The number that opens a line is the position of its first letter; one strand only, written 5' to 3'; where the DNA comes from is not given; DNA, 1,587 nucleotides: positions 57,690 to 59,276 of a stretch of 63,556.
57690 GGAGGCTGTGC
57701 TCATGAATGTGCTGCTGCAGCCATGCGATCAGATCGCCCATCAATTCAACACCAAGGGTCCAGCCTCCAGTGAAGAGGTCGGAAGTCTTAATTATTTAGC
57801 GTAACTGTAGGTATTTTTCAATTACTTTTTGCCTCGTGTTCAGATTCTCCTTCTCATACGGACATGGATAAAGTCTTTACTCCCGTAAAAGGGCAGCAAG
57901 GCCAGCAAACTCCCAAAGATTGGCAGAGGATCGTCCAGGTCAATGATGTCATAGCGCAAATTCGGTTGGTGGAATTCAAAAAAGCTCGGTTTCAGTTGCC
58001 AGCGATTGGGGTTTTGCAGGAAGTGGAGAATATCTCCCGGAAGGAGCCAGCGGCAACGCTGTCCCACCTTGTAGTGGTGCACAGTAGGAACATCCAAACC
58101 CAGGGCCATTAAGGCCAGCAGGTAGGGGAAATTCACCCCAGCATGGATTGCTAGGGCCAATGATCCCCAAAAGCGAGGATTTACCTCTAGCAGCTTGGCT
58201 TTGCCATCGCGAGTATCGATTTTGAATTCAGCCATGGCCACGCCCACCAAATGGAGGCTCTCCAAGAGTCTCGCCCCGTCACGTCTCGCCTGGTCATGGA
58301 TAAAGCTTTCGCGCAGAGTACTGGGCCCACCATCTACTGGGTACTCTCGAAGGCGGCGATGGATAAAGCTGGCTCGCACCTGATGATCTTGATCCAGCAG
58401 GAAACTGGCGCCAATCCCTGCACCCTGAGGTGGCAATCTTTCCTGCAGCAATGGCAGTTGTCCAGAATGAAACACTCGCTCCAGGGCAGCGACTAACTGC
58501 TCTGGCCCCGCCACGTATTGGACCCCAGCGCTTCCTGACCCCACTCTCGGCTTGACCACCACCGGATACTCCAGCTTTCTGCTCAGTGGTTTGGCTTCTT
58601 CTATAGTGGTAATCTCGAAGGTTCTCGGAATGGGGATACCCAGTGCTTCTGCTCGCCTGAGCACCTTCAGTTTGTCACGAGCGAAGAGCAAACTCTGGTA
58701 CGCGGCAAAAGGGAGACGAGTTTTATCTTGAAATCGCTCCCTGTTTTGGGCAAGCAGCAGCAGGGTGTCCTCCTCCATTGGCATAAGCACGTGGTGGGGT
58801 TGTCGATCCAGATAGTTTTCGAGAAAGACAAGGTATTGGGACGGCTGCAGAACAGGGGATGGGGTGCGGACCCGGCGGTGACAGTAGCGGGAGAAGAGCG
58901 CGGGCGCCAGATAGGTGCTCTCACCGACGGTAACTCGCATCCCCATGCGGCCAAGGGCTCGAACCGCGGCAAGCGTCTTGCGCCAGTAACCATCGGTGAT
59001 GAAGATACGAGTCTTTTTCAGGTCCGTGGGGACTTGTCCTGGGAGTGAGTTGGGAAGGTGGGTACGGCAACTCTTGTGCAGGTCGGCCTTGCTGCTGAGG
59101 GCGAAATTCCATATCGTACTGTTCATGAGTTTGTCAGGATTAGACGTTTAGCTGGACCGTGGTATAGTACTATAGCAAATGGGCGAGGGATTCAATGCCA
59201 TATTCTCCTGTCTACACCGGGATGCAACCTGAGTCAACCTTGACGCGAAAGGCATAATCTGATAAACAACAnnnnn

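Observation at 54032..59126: Self-contained operon: ATP-grasp ligase, small export-like membrane protein, atypical radical SAM enzyme and CsgG-like/NHL propeller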

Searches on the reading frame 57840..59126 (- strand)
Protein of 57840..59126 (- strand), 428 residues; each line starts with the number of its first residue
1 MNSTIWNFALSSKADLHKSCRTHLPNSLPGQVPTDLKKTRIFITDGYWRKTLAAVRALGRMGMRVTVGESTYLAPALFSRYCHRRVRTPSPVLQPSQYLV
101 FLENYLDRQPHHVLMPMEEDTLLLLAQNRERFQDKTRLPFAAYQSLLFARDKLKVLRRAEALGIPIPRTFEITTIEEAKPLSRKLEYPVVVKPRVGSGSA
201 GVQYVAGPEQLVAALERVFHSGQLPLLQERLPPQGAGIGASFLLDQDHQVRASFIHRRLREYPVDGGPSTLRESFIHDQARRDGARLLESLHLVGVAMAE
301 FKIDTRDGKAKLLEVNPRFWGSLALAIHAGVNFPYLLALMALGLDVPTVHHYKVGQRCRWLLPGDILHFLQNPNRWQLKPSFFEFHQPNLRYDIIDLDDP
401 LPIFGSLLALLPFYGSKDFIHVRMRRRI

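Call 3: search_protein_families(library=pfam, proteins=[window:57840-59126:-], max_evalue=0.01)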
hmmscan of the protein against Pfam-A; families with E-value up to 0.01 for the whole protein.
window:57840-59126:- (428 aa): 7 families
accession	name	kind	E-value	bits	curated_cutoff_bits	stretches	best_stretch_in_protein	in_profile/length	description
PF15632.11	ATPgrasp_Ter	-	1.9e-10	41.1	29.1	1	286-360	55-127/131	ATP-grasp in the biosynthetic pathway with Ter operon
PF02786.22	CPSase_L_D2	-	7.9e-10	39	19.8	1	151-220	1-72/211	Carbamoyl-phosphate synthase L chain, ATP binding domain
PF02655.19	ATP-grasp_3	-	1.8e-08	35.1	23.2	1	149-322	1-160/160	ATP-grasp domain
PF13535.11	ATP-grasp_4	-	5.1e-05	23.4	27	1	186-219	2-35/160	ATP-grasp domain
PF07478.18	Dala_Dala_lig_C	-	5.5e-05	23.2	24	1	178-227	28-77/204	D-ala D-ala ligase C-terminus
PF02222.28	ATP-grasp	-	5.7e-05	23.3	27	1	159-220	3-65/179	ATP-grasp domain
PF21360.3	PylC-like_N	-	0.0029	18.2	27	1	61-135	21-91/96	PylC-like, N-terminal domain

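Call 4: search_protein_families(library=ncbifam, proteins=[window:57840-59126:-], max_evalue=0.01)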
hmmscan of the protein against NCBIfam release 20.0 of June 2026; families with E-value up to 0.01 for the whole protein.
window:57840-59126:- (428 aa): 36 families (the best 25 are shown)
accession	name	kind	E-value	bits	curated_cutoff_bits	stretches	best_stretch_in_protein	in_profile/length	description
NF009405.0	PRK12767.1-4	equivalog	2.5e-22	79.3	390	1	56-353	20-301/320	carbamoyl phosphate synthase-like protein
NF009402.0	PRK12767.1-1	equivalog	2.6e-19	69.2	218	1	92-335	55-292/329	carbamoyl phosphate synthase-like protein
NF009406.0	PRK12767.1-5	equivalog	2.4e-18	66.3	271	1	63-337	28-289/327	carbamoyl phosphate synthase-like protein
NF009404.0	PRK12767.1-3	equivalog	6.8e-17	61.4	316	1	57-340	21-305/344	carbamoyl phosphate synthase-like protein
NF002563.0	PRK02186.1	subfamily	1e-14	53.8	625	1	138-322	94-280/890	argininosuccinate lyase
NF005315.0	PRK06849.1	equivalog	1.3e-13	50.8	406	1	38-319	4-276/389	hypothetical protein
NF009403.0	PRK12767.1-2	equivalog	1.2e-09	37.8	286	1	112-211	67-168/342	carbamoyl phosphate synthase-like protein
TIGR01369.1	CPSaseII_lrg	equivalog_domain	1.2e-07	29.8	1027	1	147-318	665-840/1052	carbamoyl-phosphate synthase (glutamine-hydrolyzing) large subunit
NF004680.0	PRK06019.1-6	equivalog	2.2e-07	30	327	1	144-229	109-194/405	5-(carboxyamino)imidazole ribonucleotide synthase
NF009554.0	PRK12999.1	equivalog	2.2e-07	29.1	965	1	149-217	117-187/1147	pyruvate carboxylase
TIGR02144.1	LysX_arch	equivalog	5e-07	29.1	275.6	1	144-205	80-141/281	lysine biosynthesis protein LysX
TIGR01205.1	D_ala_D_alaTIGR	subfamily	9.5e-07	28.1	245.65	1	149-222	104-182/318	D-alanine--D-alanine ligase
TIGR00768.1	rimK_fam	subfamily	1.3e-06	28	143.4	1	145-222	81-158/276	RimK family alpha-L-glutamate ligase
NF003671.0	PRK05294.1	equivalog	1.5e-06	26.2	599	1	142-218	657-733/1058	carbamoyl-phosphate synthase large subunit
NF010623.0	PRK14016.1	subfamily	1.7e-05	23.1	877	1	149-203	212-266/871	cyanophycin synthetase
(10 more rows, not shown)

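Call 39: search_solved_structures(query=window:57840-59126:-, max_evalue=0.01)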
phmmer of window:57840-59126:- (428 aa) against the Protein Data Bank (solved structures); distinct sequences matched with E-value up to 0.01: 25.
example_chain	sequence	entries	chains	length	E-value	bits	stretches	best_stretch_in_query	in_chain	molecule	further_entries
2pn1_A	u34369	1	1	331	8.4e-13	51.4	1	63-352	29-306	Carbamoylphosphate synthase large subunit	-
1bxr_A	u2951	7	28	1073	3.7e-05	26.2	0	149-323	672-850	CARBAMOYL-PHOSPHATE SYNTHASE | CARBAMOYL PHOSPHATE SYNTHETASE: LARGE SUBUNIT | CARBAMOYL PHOSPHATE SYNTHETASE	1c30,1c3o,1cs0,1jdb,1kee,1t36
1ce8_A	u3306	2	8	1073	3.9e-05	26.1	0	149-323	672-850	PROTEIN (CARBAMOYL-PHOSPHATE SYNTHASE) | carbamoyl phosphate synthetase large chain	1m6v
8evy_B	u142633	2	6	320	0.00011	24.6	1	147-219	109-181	D-alanine--D-alanine ligase B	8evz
1w93_A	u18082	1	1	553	0.00014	24.3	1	175-347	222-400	ACETYL-COENZYME A CARBOXYLASE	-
1w96_A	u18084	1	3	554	0.00014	24.3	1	175-347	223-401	ACETYL-COENZYME A CARBOXYLASE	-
3va7_A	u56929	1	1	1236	0.00018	23.9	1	159-223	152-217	KLLA0E08119p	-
8hz5_A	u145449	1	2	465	0.00027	23.4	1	162-319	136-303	Biotin carboxylase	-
5i8i_A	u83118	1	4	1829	0.00029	23.3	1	159-223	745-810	Urea Amidolyase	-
3r23_A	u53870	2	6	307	0.00034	23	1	161-222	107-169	D-alanine--D-alanine ligase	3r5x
1a9x_A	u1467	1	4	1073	0.00049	22.5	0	149-323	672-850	CARBAMOYL PHOSPHATE SYNTHETASE (LARGE CHAIN)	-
1ulz_A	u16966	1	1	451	0.0006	22.2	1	156-219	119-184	pyruvate carboxylase n-terminal domain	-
5csk_A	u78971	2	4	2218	0.001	21.5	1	175-347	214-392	Acetyl-CoA carboxylase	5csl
5dot_A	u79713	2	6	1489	0.0013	21.1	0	145-378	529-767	Carbamoyl-phosphate synthase [ammonia], mitochondrial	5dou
6uel_A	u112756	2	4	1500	0.0013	21.1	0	145-378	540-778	Carbamoyl-phosphate synthase [ammonia], mitochondrial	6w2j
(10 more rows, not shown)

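Call 67: find_homologous_proteins(query=window:57840-59126:-, max_evalue=1e-10)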
Query window:57840-59126:- (428 aa): 1592 proteins with E <= 1e-10 among 8000 candidates; the best 120 are listed.
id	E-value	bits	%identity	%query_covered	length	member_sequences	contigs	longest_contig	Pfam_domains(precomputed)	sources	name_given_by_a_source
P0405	1.7e-215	734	81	93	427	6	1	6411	PF15632.12,PF02786.23,PF02655.20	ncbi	-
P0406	9.9e-215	732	82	92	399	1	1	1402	PF13535.12,PF15632.12,PF02786.23,PF02222.28,PF02655.20,PF07478.19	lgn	-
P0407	1.7e-214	731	82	92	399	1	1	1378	PF13535.12,PF15632.12,PF02786.23,PF02222.28,PF02655.20,PF07478.19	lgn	-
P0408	3.2e-214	730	81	92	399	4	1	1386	PF15632.12,PF02786.23,PF02222.28,PF02655.20,PF07478.19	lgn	-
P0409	3.7e-214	730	82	92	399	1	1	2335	PF13535.12,PF15632.12,PF02786.23,PF02222.28,PF02655.20,PF07478.19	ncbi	-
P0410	5.7e-214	729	82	92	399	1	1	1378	PF13535.12,PF15632.12,PF02786.23,PF02222.28,PF02655.20,PF07478.19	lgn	-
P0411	1.7e-213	728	81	92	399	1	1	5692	PF13535.12,PF15632.12,PF02786.23,PF02222.28,PF02655.20,PF07478.19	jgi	jgi:predicted ATP-grasp superfamily ATP-dependent carboligase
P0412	2.9e-213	727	81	92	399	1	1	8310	PF13535.12,PF15632.12,PF02786.23,PF02222.28,PF02655.20,PF07478.19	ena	-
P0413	3.3e-213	727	81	92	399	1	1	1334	PF13535.12,PF15632.12,PF02786.23,PF02222.28,PF02655.20,PF07478.19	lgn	-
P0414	3.4e-213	727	81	92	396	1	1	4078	PF13535.12,PF15632.12,PF02786.23,PF02222.28,PF02655.20,PF07478.19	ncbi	-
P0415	4.0e-213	726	81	92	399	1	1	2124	PF13535.12,PF15632.12,PF02786.23,PF02222.28,PF02655.20,PF07478.19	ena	-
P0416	4.1e-213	726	81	92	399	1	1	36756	PF13535.12,PF15632.12,PF02786.23,PF02222.28,PF02655.20,PF07478.19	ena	-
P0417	4.6e-213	726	81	92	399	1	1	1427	PF15632.12,PF02786.23,PF02222.28,PF02655.20,PF07478.19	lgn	-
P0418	5.3e-213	726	81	92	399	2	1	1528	PF13535.12,PF15632.12,PF02786.23,PF02222.28,PF02655.20,PF07478.19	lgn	-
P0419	1.5e-212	724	81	92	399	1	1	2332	PF13535.12,PF15632.12,PF02786.23,PF02222.28,PF02655.20,PF07478.19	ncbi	-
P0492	5.0e-126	439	52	91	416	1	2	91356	PF15632.12,PF02786.23,PF02222.28,PF02655.20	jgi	jgi:predicted ATP-grasp superfamily ATP-dependent carboligase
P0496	1.6e-125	438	54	91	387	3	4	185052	PF15632.12,PF02786.23,PF02655.20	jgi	jgi:predicted ATP-grasp superfamily ATP-dependent carboligase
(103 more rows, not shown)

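Call 70: find_encoding_contigs(protein=P0496, flank=10000, max_places=1)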
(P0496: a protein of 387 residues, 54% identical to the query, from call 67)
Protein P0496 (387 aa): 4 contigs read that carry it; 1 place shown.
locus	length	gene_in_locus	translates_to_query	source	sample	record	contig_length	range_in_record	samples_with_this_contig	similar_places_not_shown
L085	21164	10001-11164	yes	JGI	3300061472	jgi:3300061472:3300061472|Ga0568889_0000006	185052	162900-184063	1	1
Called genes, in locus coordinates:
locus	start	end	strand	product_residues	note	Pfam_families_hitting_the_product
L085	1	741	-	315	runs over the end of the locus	PF04463:2-thiour_desulf, PF08349:DUF1722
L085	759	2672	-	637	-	PF00330:Aconitase, PF00694:Aconitase_C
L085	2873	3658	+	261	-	PF00557:Peptidase_M24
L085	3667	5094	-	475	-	PF13091:PLDc_2, PF00614:PLDc, PF13091:PLDc_2, PF00614:PLDc (weak)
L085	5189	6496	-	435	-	PF00009:GTP_EFTU, PF01926:MMR_HSR1, PF02421:FeoB_N, PF10662:PduV-EutP (weak), PF00009:GTP_EFTU, PF02421:FeoB_N, PF01926:MMR_HSR1, PF14714:KH_dom-like, +5 more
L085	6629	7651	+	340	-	PF01116:F_bP_aldolase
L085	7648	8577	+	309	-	PF00294:PfkB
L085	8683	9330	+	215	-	PF06971:Put_DNA-bind_N, PF02629:CoA_binding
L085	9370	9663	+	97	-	PF00708:Acylphosphatase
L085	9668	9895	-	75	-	-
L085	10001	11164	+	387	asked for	PF02655:ATP-grasp_3 (weak), PF02786:CPSase_L_D2 (faint), PF15632:ATPgrasp_Ter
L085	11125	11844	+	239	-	PF00535:Glycos_transf_2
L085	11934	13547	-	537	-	PF01946:Thi4 (weak), PF00890:FAD_binding_2 (weak), PF01266:DAO (weak), PF12831:FAD_oxidored (faint), PF13450:NAD_binding_8, PF01593:Amino_oxidase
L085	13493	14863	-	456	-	PF02310:B12-binding, PF04055:Radical_SAM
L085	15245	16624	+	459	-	PF04055:Radical_SAM, PF13186:SPASM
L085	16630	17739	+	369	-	PF09989:DUF2229 (faint), PF06050:HGD-D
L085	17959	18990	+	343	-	PF01137:RTC, PF05189:RTC_insert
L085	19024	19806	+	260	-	PF01790:LGT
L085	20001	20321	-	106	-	-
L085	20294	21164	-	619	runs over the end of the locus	?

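Call 71: find_encoding_contigs(protein=P0492, flank=10000, max_places=1)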
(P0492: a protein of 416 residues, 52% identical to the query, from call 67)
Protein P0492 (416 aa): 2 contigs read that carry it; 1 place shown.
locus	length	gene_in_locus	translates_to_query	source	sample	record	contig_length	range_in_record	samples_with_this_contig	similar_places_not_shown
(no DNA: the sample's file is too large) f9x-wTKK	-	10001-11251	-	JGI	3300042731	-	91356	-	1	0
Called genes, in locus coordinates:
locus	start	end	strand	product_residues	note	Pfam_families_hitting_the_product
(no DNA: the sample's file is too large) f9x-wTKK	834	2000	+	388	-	PF00535:Glycos_transf_2, PF09835:DUF2062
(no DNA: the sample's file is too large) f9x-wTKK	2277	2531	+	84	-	PF00550:PP-binding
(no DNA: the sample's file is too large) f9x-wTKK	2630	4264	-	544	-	PF00501:AMP-binding, PF13193:AMP-binding_C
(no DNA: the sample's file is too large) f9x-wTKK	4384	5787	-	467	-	PF02310:B12-binding, PF04055:Radical_SAM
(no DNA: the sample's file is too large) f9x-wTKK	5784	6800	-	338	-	PF00109:ketoacyl-synt, PF02801:Ketoacyl-synt_C (weak)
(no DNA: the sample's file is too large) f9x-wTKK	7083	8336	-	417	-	PF00109:ketoacyl-synt, PF00108:Thiolase_N (weak), PF02801:Ketoacyl-synt_C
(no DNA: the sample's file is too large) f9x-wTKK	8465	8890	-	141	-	PF13279:4HBT_2, PF03061:4HBT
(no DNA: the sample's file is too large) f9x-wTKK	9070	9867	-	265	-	PF00106:adh_short, PF08659:KR, PF13561:adh_short_C2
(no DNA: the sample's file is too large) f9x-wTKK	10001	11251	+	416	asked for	PF02655:ATP-grasp_3, PF02786:CPSase_L_D2 (faint), PF02222:ATP-grasp (faint), PF15632:ATPgrasp_Ter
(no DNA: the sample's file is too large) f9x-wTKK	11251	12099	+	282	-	PF01522:Polysacc_deac_1, PF10096:DUF2334 (weak), PF11959:DUF3473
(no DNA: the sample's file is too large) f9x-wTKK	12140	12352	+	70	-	PF03649:UPF0014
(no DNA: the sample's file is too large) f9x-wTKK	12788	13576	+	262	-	PF00072:Response_reg, PF00989:PAS, PF13188:PAS_8 (weak), PF08448:PAS_4 (weak)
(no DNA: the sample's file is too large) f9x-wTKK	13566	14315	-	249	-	PF13489:Methyltransf_23, PF07021:MetW (faint), PF13847:Methyltransf_31, PF08241:Methyltransf_11, PF08242:Methyltransf_12, PF13649:Methyltransf_25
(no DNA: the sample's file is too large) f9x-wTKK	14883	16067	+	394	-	-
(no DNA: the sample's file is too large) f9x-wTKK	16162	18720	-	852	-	PF03176:MMPL, PF02460:Patched (faint), PF03176:MMPL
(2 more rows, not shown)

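Call 75: search_protein_families(library=ncbifam, proteins=[L085:11934-13547:-, L085:13493-14863:-], max_evalue=1e-10)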
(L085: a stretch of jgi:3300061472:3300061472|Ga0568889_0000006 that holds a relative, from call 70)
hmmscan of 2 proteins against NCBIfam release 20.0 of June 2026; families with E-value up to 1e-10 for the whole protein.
L085:11934-13547:- (537 aa): 7 families
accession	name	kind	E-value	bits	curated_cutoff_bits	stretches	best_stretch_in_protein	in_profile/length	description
TIGR02730.1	carot_isom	equivalog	6.9e-47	160.4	586.9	1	30-521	1-487/493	carotenoid isomerase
TIGR02734.1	crtI_fam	subfamily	7.1e-47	160.2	238.1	1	32-530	1-496/504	phytoene desaturase family protein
NF045689.1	BCarotKetCrtO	equivalog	1.7e-29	102.9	1000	1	29-319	3-312/563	beta-carotene ketolase CrtO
NF045637.1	carotdesatCrtDProt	equivalog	3.5e-26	91.8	580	1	33-338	2-309/485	1-hydroxycarotenoid 3,4-desaturase CrtD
TIGR02733.1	desat_CrtD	equivalog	3.8e-26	91.8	549.7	2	228-525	209-491/492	C-3',4' desaturase CrtD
NF058655.1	CrtID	equivalog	5.9e-23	81.4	640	1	247-517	216-476/478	bifunctional phytoene desaturase/3,4-desaturase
NF042421.1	hydcarot_desat_CrtD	equivalog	3e-18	65.5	500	1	31-523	3-484/487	1-hydroxycarotenoid 3,4-desaturase CrtD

L085:13493-14863:- (456 aa): 20 families
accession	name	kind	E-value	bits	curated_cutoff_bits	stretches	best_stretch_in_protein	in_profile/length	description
TIGR02026.1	BchE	equivalog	8.2e-70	236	481.35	1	5-439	1-445/497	magnesium-protoporphyrin IX monomethyl ester anaerobic oxidative cyclase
NF050148.1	rSAM_ApyD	equivalog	5.7e-51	173.7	750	1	74-384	89-397/645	RiPP biosynthesis radical SAM protein ApyD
TIGR03471.1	HpnJ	equivalog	1.4e-50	172.5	577.6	1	60-388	69-395/472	hopanoid biosynthesis associated radical SAM protein HpnJ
NF038361.1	rSAM_Sden_1168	equivalog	5.6e-42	144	575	1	87-380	171-473/560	Sden_1168 family B12-binding radical SAM P-methyltransferase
TIGR04367.1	HpnR_B12_rSAM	equivalog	1.1e-41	142.9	650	1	4-399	1-392/490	hopanoid C-3 methylase HpnR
TIGR04072.2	rSAM_ladder_B12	equivalog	1.3e-35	122.9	360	1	78-387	89-380/443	lipid biosynthesis B12-binding/radical SAM protein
TIGR04479.1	bcpD_PhpK_rSAM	subfamily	1.5e-35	122.6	600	1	111-357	174-408/504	PhpK family radical SAM P-methyltransferase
TIGR04014.1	B12_SAM_MJ_0865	equivalog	2.5e-34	118.8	360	1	28-381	13-359/434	methyl-coenzyme M reductase glutamine C-methyltransferase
TIGR04013.1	B12_SAM_MJ_1487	hypoth_equivalog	2.6e-33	115.4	251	1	61-384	45-361/382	TIGR04013 family B12-binding domain/radical SAM domain-containing protein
NF033070.1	rSAM_AprD4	equivalog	2.2e-29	102.7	500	1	156-388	165-398/456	AprD4 family radical SAM diol-dehydratase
NF033712.0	B12_rSAM_KedN5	subfamily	7.6e-28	97.1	700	1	85-349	90-361/624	KedN5 family methylcobalamin-dependent radical SAM C-methyltransferase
TIGR03975.1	rSAM_ocin_1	subfamily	7.6e-27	94.1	281.85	1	60-354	129-426/606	RiPP maturation radical SAM C-methyltransferase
TIGR04385.1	B12_rSAM_cofa1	equivalog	3e-26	92.6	450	1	96-358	110-364/438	B12 lower ligand biosynthesis radical SAM protein BzaD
TIGR04295.1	B12_rSAM_oligo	hypoth_equivalog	1.9e-21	76.3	400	1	79-392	94-400/422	TIGR04295 family B12-binding domain-containing radical SAM protein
NF040546.1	rSAM_CUAEP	equivalog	8.6e-20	70.9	500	1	26-412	13-396/468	CUAEP/CCAEP-tail radical SAM (seleno)protein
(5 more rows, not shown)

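Call 76: predict_structure(alignment_id=A3)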
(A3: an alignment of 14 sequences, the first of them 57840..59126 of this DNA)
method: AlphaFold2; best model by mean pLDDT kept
length: 428 residues; sequences in the alignment: 14
mean_pLDDT: 83.2   pTM: 0.82
mean pLDDT of the five models: 83.2, 82.6, 82.6, 81.7, 79.8
residues with pLDDT >= 90: 251; 70-90: 91; 50-70: 46; < 50: 40
segments of 3 or more residues with pLDDT < 50: 1-27, 263-267, 425-428
pLDDT, mean of each block of 10 residues (from residue 1): 32 33 41 83 86 95 94 83 93 94 96 94 96 95 94 96 97 87 90 83 91 92 92 91 96 91 53 94 97 95 95 94 93 97 89 91 63 57 70 84 80 59 47
secondary structure, 60 per line:
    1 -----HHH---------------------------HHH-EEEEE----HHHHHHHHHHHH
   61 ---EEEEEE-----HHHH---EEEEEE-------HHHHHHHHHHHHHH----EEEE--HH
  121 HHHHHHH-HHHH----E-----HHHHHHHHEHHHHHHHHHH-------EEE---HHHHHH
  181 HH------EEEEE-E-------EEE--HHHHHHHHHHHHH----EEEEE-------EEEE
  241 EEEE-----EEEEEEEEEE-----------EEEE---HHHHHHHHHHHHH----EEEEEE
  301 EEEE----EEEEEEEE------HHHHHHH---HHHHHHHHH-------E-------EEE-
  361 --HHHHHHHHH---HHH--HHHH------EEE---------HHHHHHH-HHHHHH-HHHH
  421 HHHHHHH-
elements in order: E40-44 H49-60 E64-69 H75-78 E82-87 H95-108 E113-116 H119-127 H129-132 H143-150 H152-161 E169-171 H175-182 E189-193 E203-205 H208-220 E225-229 E237-244 E250-259 E271-274 H278-290 E295-304 E309-316 H323-329 H333-341 E357-359 H363-371 H380-383 E390-392 H402-408 H410-415 H417-427

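Call 78: fold_search(model_id=the predicted structure, library=pdb)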
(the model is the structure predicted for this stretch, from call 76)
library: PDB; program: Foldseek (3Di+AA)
matches with E <= 10: 1952; with E <= 0.001: 555
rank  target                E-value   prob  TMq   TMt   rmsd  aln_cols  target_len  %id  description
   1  2vpq_A                6.9e-21  1.00  0.61  0.58   4.1       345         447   16  Crystal structure of biotin carboxylase from S. aureus complexed with AMPPNP (released 2008-09-09)
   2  2pn1                  1.2e-20  1.00  0.60  0.81   3.3       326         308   23  Crystal structure of carbamoylphosphate synthase large subunit (split gene in MJ) (ZP_00538348.1) from Exiguobacterium s (released 2007-05-08)
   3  9yx2_A                9.0e-20  1.00  0.60  0.45   4.0       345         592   15  Structure of the long chain acyl-CoA carboxylase complex from Mycobacterium smegmatis with ATP, bicarbonate, and propi (released 2025-11-26)
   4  2vpq_B                1.3e-19  1.00  0.60  0.57   4.3       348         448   16  Crystal structure of biotin carboxylase from S. aureus complexed with AMPPNP (released 2008-09-09)
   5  5csl_B                1.3e-19  1.00  0.56  0.13   4.5       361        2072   15  Crystal structure of the 500 kD yeast acetyl-CoA carboxylase holoenzyme dimer (released 2015-10-28)
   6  3orr_B                1.4e-19  1.00  0.60  0.69   4.4       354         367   16  Crystal Structure of N5-Carboxyaminoimidazole synthetase from Staphylococcus aureus (released 2011-07-20)
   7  9yx2_T                2.2e-19  1.00  0.60  0.54   4.3       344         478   15  Structure of the long chain acyl-CoA carboxylase complex from Mycobacterium smegmatis with ATP, bicarbonate, and propi (released 2025-11-26)
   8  3orr_A                2.6e-19  1.00  0.59  0.68   5.2       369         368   16  Crystal Structure of N5-Carboxyaminoimidazole synthetase from Staphylococcus aureus (released 2011-07-20)
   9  3ouu_A                3.0e-19  1.00  0.61  0.58   4.3       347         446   14  Crystal Structure of Biotin Carboxylase-beta-gamma-ATP Complex from Campylobacter jejuni (released 2010-10-20)
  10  7kc7_A                3.0e-19  1.00  0.59  0.56   4.1       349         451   13  Biotin Carboxylase domain of Thermophilic 2-Oxoglutarate Carboxylase bound to ADP without Magnesium with disordered ph (released 2021-01-27)
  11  3orq_A                3.2e-19  1.00  0.60  0.68   4.7       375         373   17  Crystal Structure of N5-Carboxyaminoimidazole synthetase from Staphylococcus aureus complexed with ADP (released 2011-07-20)
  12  1w96_C                3.4e-19  1.00  0.57  0.47   4.2       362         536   15  Crystal Structure of Biotin Carboxylase Domain of Acetyl-coenzyme A Carboxylase from Saccharomyces cerevisiae in Compl (released 2005-01-04)
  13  8rth_A                3.4e-19  1.00  0.52  0.36   6.0       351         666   14  Trypanosoma brucei 3-methylcrotonyl-CoA carboxylase (released 2024-04-17)
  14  3vot_B                3.6e-19  1.00  0.55  0.59   3.9       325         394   20  Crystal structure of L-amino acid ligase from Bacillus licheniformis (released 2012-11-07)
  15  2yl2_A                4.0e-19  1.00  0.59  0.53   3.4       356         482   15  Crystal structure of human acetyl-CoA carboxylase 1, biotin carboxylase (BC) domain (released 2011-06-15)
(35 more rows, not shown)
